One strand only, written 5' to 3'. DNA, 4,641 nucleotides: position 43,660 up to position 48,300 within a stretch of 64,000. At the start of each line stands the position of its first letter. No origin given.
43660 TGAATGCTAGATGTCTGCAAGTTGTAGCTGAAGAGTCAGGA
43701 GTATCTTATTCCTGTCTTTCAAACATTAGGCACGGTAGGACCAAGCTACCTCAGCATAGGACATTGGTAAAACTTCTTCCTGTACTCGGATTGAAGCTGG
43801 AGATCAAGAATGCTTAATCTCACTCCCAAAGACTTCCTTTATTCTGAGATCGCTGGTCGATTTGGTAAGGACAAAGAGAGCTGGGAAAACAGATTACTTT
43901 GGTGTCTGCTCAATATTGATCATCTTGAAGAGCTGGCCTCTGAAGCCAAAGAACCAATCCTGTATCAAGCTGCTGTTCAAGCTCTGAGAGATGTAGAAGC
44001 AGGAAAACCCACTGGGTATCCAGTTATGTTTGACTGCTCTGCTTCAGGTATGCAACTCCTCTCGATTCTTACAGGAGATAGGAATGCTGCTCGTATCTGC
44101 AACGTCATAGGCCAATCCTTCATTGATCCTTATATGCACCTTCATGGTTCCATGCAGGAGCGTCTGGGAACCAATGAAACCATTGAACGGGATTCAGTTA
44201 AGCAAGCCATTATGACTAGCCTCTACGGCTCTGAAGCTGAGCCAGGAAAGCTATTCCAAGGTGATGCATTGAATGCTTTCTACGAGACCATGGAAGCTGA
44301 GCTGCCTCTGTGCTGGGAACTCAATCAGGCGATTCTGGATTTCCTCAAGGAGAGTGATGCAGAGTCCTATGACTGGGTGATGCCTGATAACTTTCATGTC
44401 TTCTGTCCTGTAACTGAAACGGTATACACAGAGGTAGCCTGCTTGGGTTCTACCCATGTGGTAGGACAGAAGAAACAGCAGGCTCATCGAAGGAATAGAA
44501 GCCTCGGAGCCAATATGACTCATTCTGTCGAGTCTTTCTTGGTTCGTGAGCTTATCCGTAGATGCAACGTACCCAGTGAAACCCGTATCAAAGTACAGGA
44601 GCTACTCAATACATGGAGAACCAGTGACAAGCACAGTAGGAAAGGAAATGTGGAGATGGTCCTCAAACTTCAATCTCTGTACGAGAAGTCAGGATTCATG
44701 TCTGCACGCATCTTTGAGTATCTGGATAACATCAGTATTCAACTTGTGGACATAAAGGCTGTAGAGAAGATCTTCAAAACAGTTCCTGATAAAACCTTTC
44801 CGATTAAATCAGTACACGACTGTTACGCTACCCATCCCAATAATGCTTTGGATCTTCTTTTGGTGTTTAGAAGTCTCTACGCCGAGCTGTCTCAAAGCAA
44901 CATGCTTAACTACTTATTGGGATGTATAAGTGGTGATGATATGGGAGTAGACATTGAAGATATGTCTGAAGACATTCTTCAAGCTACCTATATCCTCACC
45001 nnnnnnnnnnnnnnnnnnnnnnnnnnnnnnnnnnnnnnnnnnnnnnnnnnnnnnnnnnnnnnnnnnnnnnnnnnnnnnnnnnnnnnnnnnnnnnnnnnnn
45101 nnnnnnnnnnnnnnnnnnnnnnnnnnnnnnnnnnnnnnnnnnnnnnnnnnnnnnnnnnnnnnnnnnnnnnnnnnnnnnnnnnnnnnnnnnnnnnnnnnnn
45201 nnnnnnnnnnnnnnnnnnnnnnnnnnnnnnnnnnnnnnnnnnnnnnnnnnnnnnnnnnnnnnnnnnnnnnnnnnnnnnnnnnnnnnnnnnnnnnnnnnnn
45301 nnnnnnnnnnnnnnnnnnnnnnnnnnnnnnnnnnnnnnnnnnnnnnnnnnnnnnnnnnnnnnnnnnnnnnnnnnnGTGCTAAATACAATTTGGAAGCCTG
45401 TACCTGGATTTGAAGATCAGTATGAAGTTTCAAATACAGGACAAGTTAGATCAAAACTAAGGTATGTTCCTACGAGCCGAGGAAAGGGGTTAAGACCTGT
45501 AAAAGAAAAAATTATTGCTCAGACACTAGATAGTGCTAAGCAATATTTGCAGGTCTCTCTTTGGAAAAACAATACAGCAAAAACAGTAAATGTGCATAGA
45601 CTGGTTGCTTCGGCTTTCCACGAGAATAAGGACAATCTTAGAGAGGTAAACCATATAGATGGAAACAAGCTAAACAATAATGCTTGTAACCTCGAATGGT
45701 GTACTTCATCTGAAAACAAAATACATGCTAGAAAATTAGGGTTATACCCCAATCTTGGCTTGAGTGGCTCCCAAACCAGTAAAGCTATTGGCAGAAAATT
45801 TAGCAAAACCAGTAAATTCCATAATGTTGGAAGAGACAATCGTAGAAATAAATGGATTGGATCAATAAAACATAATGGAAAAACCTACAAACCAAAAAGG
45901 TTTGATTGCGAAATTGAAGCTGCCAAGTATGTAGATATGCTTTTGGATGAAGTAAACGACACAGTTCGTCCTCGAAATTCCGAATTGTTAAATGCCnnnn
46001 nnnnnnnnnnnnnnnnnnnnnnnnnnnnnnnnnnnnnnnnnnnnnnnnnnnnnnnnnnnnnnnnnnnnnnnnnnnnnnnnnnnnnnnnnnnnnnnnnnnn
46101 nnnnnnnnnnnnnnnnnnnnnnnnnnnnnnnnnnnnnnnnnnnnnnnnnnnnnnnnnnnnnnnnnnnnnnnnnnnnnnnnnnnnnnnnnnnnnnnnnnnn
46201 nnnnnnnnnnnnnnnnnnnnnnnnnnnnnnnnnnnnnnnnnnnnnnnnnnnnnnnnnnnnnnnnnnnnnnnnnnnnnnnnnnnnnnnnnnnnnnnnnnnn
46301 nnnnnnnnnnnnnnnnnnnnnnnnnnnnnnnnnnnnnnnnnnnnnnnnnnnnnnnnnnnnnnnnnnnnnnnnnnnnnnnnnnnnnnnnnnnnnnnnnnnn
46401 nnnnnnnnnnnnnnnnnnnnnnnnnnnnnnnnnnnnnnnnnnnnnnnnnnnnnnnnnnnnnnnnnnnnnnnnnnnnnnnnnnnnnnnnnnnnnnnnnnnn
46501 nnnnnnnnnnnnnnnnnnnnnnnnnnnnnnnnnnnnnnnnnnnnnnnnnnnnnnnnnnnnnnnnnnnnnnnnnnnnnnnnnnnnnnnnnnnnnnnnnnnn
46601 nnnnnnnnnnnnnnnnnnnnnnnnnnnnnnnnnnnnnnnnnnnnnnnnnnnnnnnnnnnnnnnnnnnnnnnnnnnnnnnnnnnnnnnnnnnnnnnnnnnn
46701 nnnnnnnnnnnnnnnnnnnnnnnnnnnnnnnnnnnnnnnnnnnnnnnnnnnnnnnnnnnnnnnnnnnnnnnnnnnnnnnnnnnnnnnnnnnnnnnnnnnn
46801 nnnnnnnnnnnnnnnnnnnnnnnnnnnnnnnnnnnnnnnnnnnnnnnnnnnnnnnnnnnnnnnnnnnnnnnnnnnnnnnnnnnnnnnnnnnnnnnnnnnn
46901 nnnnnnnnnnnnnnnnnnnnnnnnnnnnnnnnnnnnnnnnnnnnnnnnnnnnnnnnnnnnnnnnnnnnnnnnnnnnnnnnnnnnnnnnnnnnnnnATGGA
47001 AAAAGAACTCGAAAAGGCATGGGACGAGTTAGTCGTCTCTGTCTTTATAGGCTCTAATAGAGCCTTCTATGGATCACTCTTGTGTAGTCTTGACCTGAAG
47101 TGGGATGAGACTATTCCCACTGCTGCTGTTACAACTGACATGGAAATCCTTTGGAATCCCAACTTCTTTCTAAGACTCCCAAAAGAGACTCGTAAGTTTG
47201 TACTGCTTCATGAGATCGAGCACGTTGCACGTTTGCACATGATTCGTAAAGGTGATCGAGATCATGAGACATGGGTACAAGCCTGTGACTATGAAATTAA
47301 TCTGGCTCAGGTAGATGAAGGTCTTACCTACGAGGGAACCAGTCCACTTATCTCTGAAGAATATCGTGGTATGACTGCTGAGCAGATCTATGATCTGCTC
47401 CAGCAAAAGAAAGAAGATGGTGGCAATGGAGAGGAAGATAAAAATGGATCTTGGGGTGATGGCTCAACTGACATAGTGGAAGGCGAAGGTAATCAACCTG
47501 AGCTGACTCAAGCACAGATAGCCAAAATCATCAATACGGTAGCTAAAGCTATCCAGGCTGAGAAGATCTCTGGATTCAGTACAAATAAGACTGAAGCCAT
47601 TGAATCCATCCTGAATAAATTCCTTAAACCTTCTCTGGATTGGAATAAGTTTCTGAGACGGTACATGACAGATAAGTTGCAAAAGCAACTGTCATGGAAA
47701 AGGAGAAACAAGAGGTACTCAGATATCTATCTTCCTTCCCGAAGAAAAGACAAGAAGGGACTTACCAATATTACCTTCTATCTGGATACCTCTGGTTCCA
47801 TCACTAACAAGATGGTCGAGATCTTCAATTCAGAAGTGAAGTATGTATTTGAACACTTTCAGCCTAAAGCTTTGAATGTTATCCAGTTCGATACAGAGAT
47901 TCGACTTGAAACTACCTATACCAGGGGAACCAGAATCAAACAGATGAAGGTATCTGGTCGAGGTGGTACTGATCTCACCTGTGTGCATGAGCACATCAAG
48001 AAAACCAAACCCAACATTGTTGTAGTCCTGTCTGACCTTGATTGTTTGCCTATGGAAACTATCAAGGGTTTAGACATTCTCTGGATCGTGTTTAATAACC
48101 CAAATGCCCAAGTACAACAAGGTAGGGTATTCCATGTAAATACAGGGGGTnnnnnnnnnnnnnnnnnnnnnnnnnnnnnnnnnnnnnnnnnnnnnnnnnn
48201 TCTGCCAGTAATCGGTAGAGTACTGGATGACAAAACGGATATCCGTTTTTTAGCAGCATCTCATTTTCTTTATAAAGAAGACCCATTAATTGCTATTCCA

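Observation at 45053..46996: MoxR-like AAA+ ATPase gene split by a putative group I intron carrying an HNH-AP2 homing endonuclease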

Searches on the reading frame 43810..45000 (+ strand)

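Call 5: search_protein_families(library=pfam, proteins=[window:43810-45000:+], max_evalue=0.01)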
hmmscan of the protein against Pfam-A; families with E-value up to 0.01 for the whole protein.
window:43810-45000:+ (397 aa): 1 family
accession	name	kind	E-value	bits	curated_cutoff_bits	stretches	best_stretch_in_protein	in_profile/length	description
PF00940.24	RNA_pol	-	1.1e-13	51.3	22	2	8-141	9-170/448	DNA-dependent RNA polymerase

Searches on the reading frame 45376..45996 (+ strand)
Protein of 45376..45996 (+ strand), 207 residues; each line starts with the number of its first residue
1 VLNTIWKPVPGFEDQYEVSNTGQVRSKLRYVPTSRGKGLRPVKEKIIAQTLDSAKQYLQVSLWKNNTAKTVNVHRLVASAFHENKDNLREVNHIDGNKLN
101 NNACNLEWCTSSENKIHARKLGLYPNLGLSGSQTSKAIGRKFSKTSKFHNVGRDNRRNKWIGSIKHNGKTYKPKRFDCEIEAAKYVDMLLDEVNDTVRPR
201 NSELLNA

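Call 5: search_protein_families(library=pfam, proteins=[window:45376-45996:+], max_evalue=0.01)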
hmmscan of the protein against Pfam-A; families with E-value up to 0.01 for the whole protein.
window:45376-45996:+ (207 aa): 2 families
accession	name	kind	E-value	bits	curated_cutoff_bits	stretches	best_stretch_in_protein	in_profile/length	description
PF07463.16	NUMOD4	-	2e-14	53.9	23.4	1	5-63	2-49/49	NUMOD4 motif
PF13392.12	HNH_3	-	4.3e-08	33.1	24.8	1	73-114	3-44/46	HNH endonuclease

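Call 31: search_protein_families(library=pfam, proteins=[window:45376-45996:+], max_evalue=10)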
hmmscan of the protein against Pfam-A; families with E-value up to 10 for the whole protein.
window:45376-45996:+ (207 aa): 6 families
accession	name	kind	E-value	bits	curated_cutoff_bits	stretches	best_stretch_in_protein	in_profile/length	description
PF07463.16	NUMOD4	-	2e-14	53.9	23.4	1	5-63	2-49/49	NUMOD4 motif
PF13392.12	HNH_3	-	4.3e-08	33.1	24.8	1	73-114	3-44/46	HNH endonuclease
PF00847.26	AP2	-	0.031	15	33.3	1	151-184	6-42/54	AP2 domain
PF24186.1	DUF7414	-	0.11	13.1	27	1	168-196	16-44/50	Domain of unknown function (DUF7414)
PF23843.2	DUF7210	-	0.13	12.3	27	1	159-173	4-18/38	Domain of unknown function (DUF7210)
PF21656.2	DUF6859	-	0.17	12.3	27.1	0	144-167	17-40/96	Domain of unknown function (DUF6859)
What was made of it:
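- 45376..45999 (+): Homing endonuclease gene, 207 aa, NUMOD4 + HNH_3, I-HmuI-like. It sits in the P6a loop and both its ends are built from ribozyme core sequence. The stop TAA (45997-99) lies 1 nt before P7. Pfam (calls 5, 31).
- On Intron-encoded HNH homing endonuclease (I-HmuI type): NUMOD4 53.9 bits (cutoff 23.4) and HNH_3 33.1 bits (cutoff 24.8) (calls 5, 31). Pfam AP2 scores 15.0 bits against a cutoff of 33.3, E = 0.031, residues 151-184 (call 31).
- Checked: The AP2 domain is only a weak hit: 15.0 bits against a Pfam cutoff of 33.3, E = 0.03 (call 31).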

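Call 32: search_protein_families(library=phrogs, proteins=[window:45376-45996:+], max_evalue=0.001)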
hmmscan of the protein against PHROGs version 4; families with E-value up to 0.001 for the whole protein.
window:45376-45996:+ (207 aa): 16 families
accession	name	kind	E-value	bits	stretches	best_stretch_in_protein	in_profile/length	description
phrog_59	-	DNA, RNA and nucleotide metabolism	4e-44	152.6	1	1-176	135-280/423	HNH endonuclease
phrog_959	-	DNA, RNA and nucleotide metabolism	2.4e-36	125.5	1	3-127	5-115/138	HNH endonuclease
phrog_1492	-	DNA, RNA and nucleotide metabolism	3.1e-34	119.8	1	4-126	45-167/414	HNH endonuclease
phrog_99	-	DNA, RNA and nucleotide metabolism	2.5e-24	87.7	1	24-202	114-268/383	HNH endonuclease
phrog_37683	-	unknown function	1e-09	38.9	1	55-119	145-209/279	-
phrog_4578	-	DNA, RNA and nucleotide metabolism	3.1e-08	34.6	0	69-116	10-57/130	HNH endonuclease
phrog_826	-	DNA, RNA and nucleotide metabolism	2.1e-06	28.5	1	66-120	105-160/281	HNH endonuclease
phrog_15471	-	DNA, RNA and nucleotide metabolism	2.1e-05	25.5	1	52-133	13-81/183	HNH endonuclease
phrog_7545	-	DNA, RNA and nucleotide metabolism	2.4e-05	25.6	1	55-114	66-129/160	HNH endonuclease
phrog_21964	-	DNA, RNA and nucleotide metabolism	6.9e-05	23.6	1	54-113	147-207/244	HNH endonuclease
phrog_30377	-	DNA, RNA and nucleotide metabolism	7.8e-05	23.8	1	72-116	11-53/82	HNH endonuclease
phrog_14913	-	DNA, RNA and nucleotide metabolism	0.00022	22.3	1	60-117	28-84/149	HNH endonuclease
phrog_17657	-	DNA, RNA and nucleotide metabolism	0.00055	20.8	1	34-109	83-165/168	HNH endonuclease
phrog_19902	-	DNA, RNA and nucleotide metabolism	0.00068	20.4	1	57-119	72-138/221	HNH endonuclease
phrog_10730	-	DNA, RNA and nucleotide metabolism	0.00086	20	0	67-130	89-153/234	HNH endonuclease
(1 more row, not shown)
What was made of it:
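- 45376..45999 (+): PHROG 59 at 4e-44 (call 32).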

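Call 33: search_solved_structures(query=window:45376-45996:+, max_evalue=1, show_alignments=2)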
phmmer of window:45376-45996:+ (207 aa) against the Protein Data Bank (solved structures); distinct sequences matched with E-value up to 1: 1.
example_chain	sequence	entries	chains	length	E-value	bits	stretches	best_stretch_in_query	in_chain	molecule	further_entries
1u3e_M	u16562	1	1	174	6.8e-12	48.9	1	6-116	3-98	HNH homing endonuclease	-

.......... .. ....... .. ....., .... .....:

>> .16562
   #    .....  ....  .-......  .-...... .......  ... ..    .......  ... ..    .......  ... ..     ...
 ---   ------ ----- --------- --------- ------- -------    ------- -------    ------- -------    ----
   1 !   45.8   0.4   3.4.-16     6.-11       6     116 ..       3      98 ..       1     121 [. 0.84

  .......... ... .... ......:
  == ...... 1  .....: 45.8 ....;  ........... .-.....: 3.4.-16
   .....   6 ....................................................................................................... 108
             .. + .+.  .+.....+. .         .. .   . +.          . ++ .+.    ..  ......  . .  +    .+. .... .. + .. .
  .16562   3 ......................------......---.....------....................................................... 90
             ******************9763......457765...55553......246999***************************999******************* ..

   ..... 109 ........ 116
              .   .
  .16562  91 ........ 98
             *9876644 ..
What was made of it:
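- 45376..45999 (+): PDB 1U3E at E = 6.8e-12 (call 33).
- On Intron-encoded HNH homing endonuclease (I-HmuI type): 1U3E at E = 6.8e-12 (call 33).
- NUMOD4 (2e-14), HNH_3 (4e-8), I-HmuI 1U3E (6.8e-12) (calls 5, 31, 33).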

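Call 54: find_related_loci(query=window:45376-45996:+, collection=viral_contigs, flank=2500)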
Query window:45376-45996:+ (207 aa) in viral_contigs; peptide patterns used: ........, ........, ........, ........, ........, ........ (x = any residue, [..] = any of these).
26 stretches matched a pattern; 17 encode a relative of the query (tblastn E <= 1e-3); 17 distinct loci.
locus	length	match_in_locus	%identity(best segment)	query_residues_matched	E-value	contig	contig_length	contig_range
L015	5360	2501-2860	47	2-122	6e-26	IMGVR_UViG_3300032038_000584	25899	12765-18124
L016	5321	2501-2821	48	6-114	4e-24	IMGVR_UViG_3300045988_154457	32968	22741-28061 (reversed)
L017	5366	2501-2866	42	5-120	1e-23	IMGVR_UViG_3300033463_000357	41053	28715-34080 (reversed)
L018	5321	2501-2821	44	5-126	6e-22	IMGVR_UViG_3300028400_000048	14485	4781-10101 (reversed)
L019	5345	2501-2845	40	2-118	8e-21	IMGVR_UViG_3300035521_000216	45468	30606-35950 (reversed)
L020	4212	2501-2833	44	4-114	9e-21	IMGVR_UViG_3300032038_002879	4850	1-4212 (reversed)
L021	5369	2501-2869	37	5-127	8e-21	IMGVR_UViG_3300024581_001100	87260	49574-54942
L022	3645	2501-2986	34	5-157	2e-20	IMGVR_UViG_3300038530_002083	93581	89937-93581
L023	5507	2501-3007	34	6-150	4e-20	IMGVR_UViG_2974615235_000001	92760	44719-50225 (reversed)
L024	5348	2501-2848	42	5-122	1e-19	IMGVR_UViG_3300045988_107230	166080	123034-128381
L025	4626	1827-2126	42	6-122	2e-19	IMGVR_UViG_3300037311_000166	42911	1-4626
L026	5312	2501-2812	41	5-114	3e-19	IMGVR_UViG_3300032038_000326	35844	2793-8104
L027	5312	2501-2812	40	5-114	1e-18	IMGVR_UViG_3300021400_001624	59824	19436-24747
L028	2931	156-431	39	12-121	8e-18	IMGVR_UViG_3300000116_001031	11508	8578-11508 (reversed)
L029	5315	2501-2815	36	29-134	7e-16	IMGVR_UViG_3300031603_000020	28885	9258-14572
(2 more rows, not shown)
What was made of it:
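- Tried and rejected: Endonuclease relatives in IMG/VR: nothing closer than 48% identity over the N-terminal half (call 54).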

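Call 74: search_protein_families(library=ncbifam, proteins=[window:45376-45996:+], max_evalue=1)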
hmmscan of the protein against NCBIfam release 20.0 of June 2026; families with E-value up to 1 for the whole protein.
window:45376-45996:+ (207 aa): 0 families
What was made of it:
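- On MoxR-type AAA+ ATPase: NCBIfam gives nothing relevant (call 74).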

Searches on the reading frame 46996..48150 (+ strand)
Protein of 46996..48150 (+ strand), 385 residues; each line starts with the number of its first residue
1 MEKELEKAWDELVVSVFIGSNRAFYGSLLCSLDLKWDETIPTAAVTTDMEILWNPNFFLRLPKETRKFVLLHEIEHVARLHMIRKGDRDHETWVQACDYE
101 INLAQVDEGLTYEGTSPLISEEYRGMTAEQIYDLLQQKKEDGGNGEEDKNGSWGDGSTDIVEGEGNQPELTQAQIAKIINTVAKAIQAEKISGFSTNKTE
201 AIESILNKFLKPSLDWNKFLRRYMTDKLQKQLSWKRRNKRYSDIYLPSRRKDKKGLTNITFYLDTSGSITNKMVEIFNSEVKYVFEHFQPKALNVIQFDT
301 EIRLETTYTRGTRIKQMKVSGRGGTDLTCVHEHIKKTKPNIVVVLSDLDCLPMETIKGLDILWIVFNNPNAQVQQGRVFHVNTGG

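Call 5: search_protein_families(library=pfam, proteins=[window:46996-48150:+], max_evalue=0.01)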
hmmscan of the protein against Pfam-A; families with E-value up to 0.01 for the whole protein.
window:46996-48150:+ (385 aa): 4 families
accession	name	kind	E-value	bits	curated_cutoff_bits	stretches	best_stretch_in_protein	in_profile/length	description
PF13203.12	DUF2201_N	-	5.8e-35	121.7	23.2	1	18-249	13-270/271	Putative metallopeptidase domain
PF09967.15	DUF2201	-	2.1e-26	92.9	26.4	1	261-380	3-121/123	VWA-like domain (DUF2201)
PF13519.12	VWA_2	-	0.0032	18.5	27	1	261-347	3-105/107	von Willebrand factor type A domain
PF00092.34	VWA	-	0.0053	17.4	23.8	0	258-317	1-71/174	von Willebrand factor type A domain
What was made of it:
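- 46996..48153 (+): Context: the downstream partner gene (N4 gp25 homologue), with a DUF2201_N metallopeptidase-like domain and a VWA-like domain. It overlaps the ATPase stop codon. Pfam (call 5).
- On MoxR-type AAA+ ATPase: The next gene (46996..48153) has DUF2201_N and the VWA-like DUF2201 domain (call 5).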
